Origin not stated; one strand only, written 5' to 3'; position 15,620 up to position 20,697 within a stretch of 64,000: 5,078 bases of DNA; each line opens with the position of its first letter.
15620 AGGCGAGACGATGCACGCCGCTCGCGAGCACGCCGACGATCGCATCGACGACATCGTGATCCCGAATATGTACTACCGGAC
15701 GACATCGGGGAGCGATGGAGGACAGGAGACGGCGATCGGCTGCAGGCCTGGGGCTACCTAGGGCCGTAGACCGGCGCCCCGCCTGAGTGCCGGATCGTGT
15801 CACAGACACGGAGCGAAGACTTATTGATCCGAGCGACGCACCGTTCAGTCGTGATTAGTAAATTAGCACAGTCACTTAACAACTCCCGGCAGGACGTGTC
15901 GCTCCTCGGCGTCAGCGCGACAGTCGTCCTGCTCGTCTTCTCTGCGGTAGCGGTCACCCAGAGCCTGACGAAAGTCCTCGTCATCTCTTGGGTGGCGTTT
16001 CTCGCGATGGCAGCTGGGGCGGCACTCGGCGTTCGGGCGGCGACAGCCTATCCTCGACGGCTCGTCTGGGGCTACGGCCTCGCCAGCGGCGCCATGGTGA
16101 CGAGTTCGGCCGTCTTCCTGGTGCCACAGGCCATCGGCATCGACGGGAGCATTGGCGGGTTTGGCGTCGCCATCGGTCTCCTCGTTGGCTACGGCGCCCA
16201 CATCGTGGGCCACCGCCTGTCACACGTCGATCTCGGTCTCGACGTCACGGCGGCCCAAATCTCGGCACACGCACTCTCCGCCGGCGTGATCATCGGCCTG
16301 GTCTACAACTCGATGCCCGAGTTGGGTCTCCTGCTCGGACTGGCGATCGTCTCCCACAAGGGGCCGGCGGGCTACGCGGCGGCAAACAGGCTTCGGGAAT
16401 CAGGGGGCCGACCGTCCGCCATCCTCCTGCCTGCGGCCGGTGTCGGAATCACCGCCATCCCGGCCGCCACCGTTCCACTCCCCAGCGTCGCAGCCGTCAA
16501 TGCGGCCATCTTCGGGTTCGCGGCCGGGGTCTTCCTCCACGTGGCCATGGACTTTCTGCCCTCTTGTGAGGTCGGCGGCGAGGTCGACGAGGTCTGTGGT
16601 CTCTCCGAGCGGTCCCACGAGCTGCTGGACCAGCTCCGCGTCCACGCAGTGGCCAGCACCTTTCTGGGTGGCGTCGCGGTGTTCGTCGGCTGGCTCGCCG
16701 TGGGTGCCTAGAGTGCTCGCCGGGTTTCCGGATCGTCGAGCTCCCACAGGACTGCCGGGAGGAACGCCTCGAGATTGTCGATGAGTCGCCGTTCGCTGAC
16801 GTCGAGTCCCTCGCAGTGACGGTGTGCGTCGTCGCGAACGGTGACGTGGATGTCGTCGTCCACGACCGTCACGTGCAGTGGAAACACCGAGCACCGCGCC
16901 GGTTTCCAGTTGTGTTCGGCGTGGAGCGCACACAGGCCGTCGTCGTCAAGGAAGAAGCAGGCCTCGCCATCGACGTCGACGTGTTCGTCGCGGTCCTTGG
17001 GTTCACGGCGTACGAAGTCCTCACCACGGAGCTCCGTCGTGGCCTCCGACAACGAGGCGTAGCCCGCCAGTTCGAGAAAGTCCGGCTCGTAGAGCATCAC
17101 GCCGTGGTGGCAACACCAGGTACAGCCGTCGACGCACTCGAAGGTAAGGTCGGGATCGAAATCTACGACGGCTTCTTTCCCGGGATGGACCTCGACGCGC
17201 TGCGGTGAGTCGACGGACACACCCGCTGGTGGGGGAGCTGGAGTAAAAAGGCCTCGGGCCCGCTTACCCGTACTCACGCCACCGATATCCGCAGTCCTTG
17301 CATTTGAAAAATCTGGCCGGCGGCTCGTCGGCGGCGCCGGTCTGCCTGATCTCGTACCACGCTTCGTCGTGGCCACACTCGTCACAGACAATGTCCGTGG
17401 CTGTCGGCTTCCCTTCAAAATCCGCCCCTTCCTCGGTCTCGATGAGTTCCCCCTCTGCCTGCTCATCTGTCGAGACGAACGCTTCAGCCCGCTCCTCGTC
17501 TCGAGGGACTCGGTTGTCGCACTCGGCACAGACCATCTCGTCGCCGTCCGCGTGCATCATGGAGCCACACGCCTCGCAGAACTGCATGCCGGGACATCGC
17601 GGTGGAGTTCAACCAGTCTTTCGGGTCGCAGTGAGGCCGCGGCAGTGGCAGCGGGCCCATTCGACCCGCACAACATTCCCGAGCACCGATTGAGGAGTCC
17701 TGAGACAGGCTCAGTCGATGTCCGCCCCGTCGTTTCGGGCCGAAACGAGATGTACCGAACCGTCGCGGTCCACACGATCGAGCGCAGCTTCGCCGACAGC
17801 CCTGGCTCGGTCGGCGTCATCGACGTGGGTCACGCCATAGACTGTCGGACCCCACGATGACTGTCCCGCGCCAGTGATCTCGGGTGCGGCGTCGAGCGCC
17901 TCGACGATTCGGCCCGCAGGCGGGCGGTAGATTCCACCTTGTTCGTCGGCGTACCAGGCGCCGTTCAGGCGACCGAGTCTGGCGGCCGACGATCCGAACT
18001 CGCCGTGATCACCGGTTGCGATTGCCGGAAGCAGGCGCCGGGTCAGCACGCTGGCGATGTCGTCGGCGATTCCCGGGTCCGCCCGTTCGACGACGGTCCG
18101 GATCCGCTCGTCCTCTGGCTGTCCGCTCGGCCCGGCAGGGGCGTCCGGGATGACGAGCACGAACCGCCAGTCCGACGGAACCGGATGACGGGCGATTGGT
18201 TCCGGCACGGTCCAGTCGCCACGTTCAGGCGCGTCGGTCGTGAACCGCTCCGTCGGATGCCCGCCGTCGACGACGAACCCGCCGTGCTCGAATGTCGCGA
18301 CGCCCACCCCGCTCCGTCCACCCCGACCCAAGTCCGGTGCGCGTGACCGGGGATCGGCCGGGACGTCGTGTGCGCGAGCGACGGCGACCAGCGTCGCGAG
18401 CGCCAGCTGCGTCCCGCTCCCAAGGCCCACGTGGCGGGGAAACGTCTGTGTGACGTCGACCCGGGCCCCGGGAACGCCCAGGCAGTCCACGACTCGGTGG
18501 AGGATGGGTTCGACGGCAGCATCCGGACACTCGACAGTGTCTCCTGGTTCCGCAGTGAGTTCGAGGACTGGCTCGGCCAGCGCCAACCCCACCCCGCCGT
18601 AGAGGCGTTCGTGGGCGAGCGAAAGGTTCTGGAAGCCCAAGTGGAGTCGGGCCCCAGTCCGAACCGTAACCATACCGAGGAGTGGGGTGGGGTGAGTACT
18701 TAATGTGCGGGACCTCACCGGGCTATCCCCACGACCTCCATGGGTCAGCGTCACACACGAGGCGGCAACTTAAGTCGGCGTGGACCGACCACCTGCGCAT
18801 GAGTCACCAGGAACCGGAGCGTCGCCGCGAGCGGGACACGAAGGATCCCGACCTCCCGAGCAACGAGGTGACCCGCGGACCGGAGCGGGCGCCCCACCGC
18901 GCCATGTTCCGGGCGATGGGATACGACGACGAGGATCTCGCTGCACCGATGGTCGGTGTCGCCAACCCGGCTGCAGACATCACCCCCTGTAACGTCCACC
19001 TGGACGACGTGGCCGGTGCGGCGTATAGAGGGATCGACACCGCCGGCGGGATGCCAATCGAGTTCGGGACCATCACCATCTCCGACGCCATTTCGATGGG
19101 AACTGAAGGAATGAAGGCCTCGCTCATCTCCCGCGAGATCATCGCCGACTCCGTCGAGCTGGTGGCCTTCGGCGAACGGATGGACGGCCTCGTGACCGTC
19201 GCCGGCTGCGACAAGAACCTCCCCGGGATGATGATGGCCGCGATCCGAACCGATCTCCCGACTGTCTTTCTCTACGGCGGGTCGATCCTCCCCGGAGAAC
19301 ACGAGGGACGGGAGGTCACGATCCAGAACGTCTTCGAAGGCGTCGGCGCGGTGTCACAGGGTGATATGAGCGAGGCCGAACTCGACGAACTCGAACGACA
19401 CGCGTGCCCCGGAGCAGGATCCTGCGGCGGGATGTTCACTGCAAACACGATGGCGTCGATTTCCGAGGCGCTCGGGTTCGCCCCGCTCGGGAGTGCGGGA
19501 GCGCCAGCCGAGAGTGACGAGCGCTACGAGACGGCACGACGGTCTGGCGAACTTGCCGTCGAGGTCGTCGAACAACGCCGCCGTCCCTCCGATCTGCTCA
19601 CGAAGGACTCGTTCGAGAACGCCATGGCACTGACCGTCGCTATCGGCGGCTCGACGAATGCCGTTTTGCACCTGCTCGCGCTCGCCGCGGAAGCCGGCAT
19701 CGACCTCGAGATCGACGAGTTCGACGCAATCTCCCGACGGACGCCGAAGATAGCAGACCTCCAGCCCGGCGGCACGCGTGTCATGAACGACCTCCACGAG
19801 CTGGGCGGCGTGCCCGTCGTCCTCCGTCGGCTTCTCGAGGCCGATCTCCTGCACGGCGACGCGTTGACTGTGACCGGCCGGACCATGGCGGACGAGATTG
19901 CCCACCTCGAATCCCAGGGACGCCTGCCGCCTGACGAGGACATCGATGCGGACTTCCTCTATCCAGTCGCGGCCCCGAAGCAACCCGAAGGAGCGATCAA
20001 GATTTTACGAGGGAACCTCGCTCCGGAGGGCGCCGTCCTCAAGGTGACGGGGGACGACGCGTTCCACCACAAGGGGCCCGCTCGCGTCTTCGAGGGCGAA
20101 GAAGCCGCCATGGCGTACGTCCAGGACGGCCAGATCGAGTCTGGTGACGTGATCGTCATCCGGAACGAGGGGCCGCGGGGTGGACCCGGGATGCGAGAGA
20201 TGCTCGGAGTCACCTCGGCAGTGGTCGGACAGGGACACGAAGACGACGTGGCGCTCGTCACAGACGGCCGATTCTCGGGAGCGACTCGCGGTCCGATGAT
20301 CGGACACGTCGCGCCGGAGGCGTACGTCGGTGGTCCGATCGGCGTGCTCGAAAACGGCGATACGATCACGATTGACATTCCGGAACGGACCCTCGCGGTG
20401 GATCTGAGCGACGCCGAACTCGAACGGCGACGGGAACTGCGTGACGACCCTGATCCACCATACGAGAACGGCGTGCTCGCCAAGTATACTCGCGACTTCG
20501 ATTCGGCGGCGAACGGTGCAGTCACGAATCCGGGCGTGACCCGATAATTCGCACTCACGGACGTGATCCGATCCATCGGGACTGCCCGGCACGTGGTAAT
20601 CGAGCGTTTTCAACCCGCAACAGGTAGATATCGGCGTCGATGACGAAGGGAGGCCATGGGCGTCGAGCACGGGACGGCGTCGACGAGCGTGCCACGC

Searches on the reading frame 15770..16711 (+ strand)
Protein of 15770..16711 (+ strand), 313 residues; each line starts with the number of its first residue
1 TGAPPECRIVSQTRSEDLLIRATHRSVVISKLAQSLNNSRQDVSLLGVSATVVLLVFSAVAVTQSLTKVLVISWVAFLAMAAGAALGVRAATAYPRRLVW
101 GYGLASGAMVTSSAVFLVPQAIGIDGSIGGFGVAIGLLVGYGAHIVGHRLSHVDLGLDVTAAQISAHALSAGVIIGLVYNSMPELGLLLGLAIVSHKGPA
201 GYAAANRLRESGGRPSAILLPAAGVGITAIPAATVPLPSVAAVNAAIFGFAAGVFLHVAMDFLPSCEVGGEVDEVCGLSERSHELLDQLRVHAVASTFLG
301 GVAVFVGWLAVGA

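Call 23: search_protein_families(library=pfam, proteins=[window:15770-16711:+], max_evalue=0.001)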
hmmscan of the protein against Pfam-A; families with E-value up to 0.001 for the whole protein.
window:15770-16711:+ (313 aa): 1 family
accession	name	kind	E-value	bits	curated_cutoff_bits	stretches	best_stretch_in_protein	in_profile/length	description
PF02535.28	Zip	-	8.3e-05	22.4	35.1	1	164-260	185-287/323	ZIP Zinc transporter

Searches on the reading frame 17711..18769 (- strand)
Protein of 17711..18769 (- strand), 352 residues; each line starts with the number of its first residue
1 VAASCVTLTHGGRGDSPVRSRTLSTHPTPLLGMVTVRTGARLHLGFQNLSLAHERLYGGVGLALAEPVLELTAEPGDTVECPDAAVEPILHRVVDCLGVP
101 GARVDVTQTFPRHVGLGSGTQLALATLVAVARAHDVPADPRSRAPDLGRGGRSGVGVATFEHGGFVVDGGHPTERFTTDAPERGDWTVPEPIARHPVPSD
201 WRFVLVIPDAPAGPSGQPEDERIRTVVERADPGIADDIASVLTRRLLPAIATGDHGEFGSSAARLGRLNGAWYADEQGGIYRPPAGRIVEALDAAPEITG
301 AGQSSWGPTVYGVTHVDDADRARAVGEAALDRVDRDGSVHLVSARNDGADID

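Call 23: search_protein_families(library=pfam, proteins=[window:17711-18769:-], max_evalue=0.001)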
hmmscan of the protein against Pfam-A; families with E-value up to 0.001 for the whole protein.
window:17711-18769:- (352 aa): 2 families
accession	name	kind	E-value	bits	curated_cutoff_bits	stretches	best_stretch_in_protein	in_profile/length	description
PF00288.32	GHMP_kinases_N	-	3.9e-08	33.8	22.3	1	91-163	8-86/87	GHMP kinases N terminal domain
PF08544.19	GHMP_kinases_C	-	0.0002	22.2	21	1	246-324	1-77/85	GHMP kinases C terminal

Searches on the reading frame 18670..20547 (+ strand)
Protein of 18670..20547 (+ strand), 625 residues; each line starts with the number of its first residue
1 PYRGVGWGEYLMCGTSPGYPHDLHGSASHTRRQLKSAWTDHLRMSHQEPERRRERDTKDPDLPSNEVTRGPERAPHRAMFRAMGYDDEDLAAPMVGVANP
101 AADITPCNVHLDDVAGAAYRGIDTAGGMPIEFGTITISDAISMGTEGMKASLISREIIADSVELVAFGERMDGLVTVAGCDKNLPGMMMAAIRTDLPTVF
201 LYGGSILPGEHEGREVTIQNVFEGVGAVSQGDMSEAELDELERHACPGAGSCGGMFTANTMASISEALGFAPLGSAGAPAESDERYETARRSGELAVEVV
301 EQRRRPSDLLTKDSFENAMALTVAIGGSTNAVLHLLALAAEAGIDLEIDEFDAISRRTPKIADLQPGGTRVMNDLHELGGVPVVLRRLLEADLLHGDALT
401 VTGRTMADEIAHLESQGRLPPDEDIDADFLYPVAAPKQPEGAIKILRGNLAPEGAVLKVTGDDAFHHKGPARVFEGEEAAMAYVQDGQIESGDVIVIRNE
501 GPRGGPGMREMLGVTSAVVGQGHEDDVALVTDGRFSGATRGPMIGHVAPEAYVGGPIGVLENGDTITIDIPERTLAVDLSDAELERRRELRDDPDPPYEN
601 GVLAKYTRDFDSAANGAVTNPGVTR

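Call 23: search_protein_families(library=pfam, proteins=[window:18670-20547:+], max_evalue=0.001)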
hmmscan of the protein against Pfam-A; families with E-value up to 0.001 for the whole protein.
window:18670-20547:+ (625 aa): 2 families
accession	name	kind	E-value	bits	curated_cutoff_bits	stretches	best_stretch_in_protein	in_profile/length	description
PF00920.27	ILVD_EDD_N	-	1.7e-125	418.9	27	1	93-408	2-315/316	Dihydroxy-acid/6-phosphogluconate dehydratase N-terminal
PF24877.1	ILV_EDD_C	-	7.8e-70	234.6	27.7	1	430-617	3-191/191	Dihydroxy-acid/6-phosphogluconate dehydratase C-terminal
